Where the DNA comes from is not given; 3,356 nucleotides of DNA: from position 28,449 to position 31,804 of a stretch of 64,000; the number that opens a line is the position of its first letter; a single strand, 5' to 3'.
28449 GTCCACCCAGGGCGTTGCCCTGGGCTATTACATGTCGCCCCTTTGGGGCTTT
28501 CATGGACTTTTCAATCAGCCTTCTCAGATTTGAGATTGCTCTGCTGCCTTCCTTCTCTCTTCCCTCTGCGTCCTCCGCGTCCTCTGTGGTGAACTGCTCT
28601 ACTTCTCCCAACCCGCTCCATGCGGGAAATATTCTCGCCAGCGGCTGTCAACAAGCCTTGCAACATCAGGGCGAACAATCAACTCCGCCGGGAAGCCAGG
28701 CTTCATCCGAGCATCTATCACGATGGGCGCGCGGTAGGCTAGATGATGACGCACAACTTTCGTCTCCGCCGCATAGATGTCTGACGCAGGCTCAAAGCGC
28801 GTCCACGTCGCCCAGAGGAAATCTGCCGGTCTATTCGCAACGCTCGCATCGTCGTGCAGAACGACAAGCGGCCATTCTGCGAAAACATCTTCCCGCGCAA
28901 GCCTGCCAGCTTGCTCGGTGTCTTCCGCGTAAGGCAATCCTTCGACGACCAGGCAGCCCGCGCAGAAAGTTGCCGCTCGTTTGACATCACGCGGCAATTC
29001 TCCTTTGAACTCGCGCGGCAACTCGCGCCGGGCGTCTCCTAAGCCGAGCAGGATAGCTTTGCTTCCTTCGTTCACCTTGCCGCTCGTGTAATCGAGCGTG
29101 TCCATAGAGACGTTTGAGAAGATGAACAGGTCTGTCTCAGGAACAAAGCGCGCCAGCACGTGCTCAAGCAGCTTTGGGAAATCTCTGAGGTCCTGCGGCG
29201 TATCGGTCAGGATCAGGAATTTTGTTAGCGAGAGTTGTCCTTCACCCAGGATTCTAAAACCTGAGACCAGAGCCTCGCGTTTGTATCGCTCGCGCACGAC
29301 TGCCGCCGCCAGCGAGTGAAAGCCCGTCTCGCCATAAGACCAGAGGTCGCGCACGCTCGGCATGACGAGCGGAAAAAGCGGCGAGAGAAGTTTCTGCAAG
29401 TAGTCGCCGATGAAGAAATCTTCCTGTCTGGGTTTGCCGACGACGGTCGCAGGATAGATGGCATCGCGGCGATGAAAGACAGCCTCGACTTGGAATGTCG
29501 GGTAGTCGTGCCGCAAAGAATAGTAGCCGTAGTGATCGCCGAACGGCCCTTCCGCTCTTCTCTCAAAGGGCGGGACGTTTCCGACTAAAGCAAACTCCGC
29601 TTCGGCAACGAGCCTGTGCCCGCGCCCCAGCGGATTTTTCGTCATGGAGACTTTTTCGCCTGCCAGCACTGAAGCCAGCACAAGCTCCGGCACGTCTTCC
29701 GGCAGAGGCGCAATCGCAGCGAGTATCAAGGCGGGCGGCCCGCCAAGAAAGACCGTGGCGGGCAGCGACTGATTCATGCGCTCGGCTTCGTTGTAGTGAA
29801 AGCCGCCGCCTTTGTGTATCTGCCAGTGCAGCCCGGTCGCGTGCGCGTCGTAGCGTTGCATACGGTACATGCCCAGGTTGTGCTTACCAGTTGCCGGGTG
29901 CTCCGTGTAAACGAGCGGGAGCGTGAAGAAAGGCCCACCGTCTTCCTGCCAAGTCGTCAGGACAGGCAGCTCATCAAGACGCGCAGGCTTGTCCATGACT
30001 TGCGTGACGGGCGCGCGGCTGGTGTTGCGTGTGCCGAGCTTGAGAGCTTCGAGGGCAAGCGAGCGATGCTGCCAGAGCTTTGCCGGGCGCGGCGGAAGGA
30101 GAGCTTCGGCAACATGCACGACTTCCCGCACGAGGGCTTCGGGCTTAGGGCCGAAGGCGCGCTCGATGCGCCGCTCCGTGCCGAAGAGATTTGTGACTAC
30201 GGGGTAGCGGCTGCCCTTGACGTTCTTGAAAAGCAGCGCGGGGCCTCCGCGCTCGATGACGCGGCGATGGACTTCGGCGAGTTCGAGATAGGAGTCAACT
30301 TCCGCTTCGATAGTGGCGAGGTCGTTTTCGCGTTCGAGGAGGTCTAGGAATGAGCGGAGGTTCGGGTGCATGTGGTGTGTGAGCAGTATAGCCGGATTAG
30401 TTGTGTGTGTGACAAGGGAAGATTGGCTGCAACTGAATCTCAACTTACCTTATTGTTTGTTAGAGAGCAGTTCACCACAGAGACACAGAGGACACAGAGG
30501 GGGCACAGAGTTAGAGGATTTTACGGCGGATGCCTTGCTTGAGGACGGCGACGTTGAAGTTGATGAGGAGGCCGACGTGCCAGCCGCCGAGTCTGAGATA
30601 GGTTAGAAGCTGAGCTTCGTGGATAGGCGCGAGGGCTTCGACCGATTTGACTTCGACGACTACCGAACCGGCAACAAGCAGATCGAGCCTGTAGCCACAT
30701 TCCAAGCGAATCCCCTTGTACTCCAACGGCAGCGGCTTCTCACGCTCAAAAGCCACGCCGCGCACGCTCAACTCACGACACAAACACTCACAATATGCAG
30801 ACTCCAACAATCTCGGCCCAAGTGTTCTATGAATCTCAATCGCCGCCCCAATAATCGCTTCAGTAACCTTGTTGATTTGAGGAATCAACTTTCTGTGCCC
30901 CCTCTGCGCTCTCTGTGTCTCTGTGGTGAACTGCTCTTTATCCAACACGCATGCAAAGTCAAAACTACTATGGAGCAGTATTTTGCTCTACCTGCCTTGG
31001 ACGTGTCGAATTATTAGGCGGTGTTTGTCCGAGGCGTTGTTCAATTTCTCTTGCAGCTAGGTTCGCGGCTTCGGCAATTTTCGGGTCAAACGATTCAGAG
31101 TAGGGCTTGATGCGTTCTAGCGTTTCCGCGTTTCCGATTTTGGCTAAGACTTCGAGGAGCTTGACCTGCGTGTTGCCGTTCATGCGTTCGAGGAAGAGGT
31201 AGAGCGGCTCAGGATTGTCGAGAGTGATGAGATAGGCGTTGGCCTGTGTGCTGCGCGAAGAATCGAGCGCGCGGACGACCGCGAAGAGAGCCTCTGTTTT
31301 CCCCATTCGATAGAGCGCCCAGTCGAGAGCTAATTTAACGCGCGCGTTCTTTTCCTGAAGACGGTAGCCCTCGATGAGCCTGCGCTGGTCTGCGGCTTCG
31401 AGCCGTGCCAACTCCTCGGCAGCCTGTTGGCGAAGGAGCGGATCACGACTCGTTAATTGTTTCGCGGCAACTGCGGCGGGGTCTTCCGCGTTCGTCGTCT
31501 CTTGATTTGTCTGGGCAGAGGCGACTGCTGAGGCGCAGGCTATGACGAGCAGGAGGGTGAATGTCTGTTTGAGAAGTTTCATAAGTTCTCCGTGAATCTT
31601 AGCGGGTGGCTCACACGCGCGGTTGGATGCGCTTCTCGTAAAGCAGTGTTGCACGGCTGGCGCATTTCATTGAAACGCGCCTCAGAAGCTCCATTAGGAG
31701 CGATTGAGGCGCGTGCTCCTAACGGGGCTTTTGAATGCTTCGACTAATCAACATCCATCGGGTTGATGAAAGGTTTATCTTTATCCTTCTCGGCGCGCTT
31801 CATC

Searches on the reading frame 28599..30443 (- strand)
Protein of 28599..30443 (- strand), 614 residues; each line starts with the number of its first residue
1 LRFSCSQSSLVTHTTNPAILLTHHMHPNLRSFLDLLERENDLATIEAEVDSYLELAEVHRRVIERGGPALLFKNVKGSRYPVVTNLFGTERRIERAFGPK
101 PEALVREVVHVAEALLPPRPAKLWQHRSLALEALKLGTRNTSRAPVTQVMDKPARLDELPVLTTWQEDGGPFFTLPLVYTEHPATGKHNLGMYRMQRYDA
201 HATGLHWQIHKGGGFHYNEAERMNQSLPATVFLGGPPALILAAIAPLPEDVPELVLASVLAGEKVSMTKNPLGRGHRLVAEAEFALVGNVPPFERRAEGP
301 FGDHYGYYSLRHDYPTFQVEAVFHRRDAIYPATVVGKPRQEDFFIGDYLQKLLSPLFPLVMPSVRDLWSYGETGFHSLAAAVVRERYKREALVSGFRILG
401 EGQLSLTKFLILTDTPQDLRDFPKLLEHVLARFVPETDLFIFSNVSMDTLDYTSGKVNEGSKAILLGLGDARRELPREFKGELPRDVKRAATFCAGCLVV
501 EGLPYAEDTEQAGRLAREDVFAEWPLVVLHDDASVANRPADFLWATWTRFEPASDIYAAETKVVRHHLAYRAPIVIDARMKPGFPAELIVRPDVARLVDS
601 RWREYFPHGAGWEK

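Call 75: search_protein_families(library=pfam, proteins=[window:28599-30443:-], max_evalue=0.00001)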
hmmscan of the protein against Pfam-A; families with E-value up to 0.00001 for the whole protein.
window:28599-30443:- (614 aa): 3 families
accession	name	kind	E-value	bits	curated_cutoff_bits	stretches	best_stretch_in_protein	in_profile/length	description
PF01977.22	UbiD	-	9.7e-70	234.4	23.3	1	141-338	5-206/206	3-octaprenyl-4-hydroxybenzoate carboxy-lyase Rift-related domain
PF20696.2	UbiD_C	-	2.8e-30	105.4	24.2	1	345-465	3-125/127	3-octaprenyl-4-hydroxybenzoate carboxy-lyase C-terminal domain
PF20695.2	UbiD_N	-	7.6e-27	93.7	24.3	1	33-110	1-76/78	3-octaprenyl-4-hydroxybenzoate carboxy-lyase N-terminal domain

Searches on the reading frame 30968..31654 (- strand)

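Call 75: search_protein_families(library=pfam, proteins=[window:30968-31654:-], max_evalue=0.00001)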
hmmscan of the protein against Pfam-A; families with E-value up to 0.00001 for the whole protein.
window:30968-31654:- (228 aa): 1 family
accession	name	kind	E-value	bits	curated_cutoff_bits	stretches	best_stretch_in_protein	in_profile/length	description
PF13646.12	HEAT_2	-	2.3e-06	28.2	27.7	0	64-134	5-75/88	HEAT repeats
